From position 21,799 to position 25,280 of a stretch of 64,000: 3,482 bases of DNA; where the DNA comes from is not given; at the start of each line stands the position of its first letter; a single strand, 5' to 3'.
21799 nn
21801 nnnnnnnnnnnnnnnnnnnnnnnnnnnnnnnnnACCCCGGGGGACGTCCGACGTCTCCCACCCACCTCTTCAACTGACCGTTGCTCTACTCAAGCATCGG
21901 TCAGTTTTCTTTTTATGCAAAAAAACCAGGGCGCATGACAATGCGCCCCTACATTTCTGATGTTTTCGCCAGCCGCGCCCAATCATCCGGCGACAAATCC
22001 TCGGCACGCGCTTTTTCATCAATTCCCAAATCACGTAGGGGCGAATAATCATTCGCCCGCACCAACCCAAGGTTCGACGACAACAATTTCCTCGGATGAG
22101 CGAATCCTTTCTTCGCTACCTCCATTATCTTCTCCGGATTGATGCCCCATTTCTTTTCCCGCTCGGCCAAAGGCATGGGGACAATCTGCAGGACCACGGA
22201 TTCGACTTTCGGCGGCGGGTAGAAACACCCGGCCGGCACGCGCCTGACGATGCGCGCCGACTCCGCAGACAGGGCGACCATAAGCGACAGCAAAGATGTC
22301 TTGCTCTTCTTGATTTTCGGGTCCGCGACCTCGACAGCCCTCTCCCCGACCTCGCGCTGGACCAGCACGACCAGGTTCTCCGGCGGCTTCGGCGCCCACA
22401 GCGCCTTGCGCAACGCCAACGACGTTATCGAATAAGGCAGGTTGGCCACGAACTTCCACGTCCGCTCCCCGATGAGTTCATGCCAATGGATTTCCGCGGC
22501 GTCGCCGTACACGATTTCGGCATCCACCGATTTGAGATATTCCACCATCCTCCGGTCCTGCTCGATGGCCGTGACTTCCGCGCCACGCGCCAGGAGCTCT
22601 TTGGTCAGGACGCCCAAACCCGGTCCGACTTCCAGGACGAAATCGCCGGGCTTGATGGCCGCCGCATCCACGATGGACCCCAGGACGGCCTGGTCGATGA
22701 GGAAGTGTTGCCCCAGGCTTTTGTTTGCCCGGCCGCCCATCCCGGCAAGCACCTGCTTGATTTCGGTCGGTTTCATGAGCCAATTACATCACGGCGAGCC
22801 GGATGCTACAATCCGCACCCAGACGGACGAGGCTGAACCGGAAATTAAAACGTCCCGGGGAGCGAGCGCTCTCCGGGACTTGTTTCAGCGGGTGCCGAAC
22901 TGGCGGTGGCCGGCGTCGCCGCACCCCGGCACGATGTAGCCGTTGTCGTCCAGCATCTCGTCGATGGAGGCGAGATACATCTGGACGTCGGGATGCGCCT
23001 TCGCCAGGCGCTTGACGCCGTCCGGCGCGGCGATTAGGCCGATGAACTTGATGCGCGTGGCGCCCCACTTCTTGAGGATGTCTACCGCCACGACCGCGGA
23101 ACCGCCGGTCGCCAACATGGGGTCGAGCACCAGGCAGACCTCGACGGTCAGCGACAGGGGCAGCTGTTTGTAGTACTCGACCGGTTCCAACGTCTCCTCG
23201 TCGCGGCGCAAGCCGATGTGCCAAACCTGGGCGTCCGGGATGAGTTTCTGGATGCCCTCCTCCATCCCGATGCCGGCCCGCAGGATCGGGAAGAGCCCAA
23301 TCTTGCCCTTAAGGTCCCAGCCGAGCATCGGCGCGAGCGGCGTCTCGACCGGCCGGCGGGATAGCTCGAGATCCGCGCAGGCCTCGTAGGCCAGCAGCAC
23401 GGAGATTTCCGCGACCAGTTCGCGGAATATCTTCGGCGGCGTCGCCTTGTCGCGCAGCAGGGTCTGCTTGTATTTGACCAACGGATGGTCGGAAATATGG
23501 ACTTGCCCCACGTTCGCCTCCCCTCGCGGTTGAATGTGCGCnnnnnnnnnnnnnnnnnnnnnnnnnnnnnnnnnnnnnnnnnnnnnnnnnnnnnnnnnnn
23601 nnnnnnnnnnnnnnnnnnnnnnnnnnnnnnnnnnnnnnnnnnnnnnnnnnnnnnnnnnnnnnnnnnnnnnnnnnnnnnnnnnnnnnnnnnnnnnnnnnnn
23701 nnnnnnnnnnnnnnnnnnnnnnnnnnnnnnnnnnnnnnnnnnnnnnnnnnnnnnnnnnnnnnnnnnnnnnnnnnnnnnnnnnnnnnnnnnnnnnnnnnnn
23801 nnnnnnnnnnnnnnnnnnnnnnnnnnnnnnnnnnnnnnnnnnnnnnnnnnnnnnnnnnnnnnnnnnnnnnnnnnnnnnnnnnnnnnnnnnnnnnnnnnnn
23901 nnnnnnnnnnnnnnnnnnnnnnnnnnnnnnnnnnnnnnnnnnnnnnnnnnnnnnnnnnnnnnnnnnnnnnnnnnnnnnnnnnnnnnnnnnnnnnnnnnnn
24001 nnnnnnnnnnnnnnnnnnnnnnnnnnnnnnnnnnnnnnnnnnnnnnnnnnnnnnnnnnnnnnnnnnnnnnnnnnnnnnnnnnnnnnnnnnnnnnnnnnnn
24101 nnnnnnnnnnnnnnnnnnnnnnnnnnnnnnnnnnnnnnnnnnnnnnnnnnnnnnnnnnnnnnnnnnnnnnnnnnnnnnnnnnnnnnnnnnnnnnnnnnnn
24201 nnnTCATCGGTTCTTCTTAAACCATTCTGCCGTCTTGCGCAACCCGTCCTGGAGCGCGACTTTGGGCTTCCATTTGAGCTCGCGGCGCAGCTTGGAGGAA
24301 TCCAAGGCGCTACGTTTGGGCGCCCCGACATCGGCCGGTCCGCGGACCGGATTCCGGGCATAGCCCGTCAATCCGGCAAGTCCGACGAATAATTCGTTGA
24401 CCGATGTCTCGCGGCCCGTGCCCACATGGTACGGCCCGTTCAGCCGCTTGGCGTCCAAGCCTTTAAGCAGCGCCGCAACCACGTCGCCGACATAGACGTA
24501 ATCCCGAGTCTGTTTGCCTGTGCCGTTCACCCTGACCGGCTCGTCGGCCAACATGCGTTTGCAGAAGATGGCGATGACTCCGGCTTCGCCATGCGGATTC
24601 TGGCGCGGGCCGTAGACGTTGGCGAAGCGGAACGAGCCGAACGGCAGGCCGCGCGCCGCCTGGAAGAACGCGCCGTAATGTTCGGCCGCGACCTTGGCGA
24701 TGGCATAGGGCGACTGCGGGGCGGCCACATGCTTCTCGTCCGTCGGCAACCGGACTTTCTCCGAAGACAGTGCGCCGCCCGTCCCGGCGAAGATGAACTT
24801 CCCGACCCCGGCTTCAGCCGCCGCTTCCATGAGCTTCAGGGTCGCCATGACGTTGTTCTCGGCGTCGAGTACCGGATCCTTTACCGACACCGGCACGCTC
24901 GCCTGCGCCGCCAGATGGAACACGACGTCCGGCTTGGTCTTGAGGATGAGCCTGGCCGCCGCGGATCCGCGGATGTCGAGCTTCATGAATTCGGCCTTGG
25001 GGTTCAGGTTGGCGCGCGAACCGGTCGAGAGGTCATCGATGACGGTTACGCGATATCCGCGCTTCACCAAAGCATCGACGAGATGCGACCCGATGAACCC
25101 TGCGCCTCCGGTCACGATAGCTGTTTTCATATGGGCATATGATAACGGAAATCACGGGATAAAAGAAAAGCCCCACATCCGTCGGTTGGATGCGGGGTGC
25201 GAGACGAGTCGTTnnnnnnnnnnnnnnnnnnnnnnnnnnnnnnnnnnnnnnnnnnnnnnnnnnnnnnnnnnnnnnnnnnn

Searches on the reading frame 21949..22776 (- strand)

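Call 79: search_protein_families(library=pfam, proteins=[window:21949-22776:-], max_evalue=0.001)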
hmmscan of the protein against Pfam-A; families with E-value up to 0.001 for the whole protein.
window:21949-22776:- (275 aa): 2 families
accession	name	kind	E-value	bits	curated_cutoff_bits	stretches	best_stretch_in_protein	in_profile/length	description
PF00398.26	RrnaAD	-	1.3e-38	133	24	1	16-271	3-259/263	Ribosomal RNA adenine dimethylase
PF13649.12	Methyltransf_25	-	0.00041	21.4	27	1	47-94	1-56/97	Methyltransferase domain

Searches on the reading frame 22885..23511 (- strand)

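Call 79: search_protein_families(library=pfam, proteins=[window:22885-23511:-], max_evalue=0.001)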
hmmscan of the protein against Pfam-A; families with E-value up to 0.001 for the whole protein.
window:22885-23511:- (208 aa): 2 families
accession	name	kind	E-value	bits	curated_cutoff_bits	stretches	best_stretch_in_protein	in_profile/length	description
PF14681.12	UPRTase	-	1.7e-69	233.9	27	1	7-207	2-206/206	Uracil phosphoribosyltransferase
PF00156.33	Pribosyltran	-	2.9e-05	23.9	26.3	1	116-169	80-133/158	Phosphoribosyl transferase domain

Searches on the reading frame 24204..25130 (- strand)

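Call 79: search_protein_families(library=pfam, proteins=[window:24204-25130:-], max_evalue=0.001)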
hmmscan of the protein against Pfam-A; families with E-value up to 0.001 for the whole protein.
window:24204-25130:- (308 aa): 9 families
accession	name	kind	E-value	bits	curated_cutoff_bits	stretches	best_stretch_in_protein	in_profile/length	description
PF01370.27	Epimerase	-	1.8e-59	201.5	20.9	1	5-236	2-239/240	NAD dependent epimerase/dehydratase family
PF16363.11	GDP_Man_Dehyd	-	5.3e-52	177.8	27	1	5-300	1-332/332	GDP-mannose 4,6 dehydratase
PF01073.25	3Beta_HSD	-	3.8e-14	52.8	22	1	5-222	1-226/280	3-beta hydroxysteroid dehydrogenase/isomerase family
PF02719.21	Polysacc_synt_2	-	3.6e-13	49.8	20.2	1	5-202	2-195/293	Polysaccharide biosynthesis protein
PF04321.23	RmlD_sub_bind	-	8.3e-13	48.5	27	1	5-289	4-271/287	RmlD substrate binding domain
PF13460.12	NAD_binding_10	-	6.6e-09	36.3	27.2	1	8-152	1-130/184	NAD(P)H-binding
PF05368.20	NmrA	-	5.1e-08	33.3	27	1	2-130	3-120/298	NmrA-like family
PF07993.18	NAD_binding_4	-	1.4e-07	31.4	20.1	0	64-180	86-210/258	Male sterility protein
PF00106.31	adh_short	-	0.00084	19.3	26.6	0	2-55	1-60/195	short chain dehydrogenase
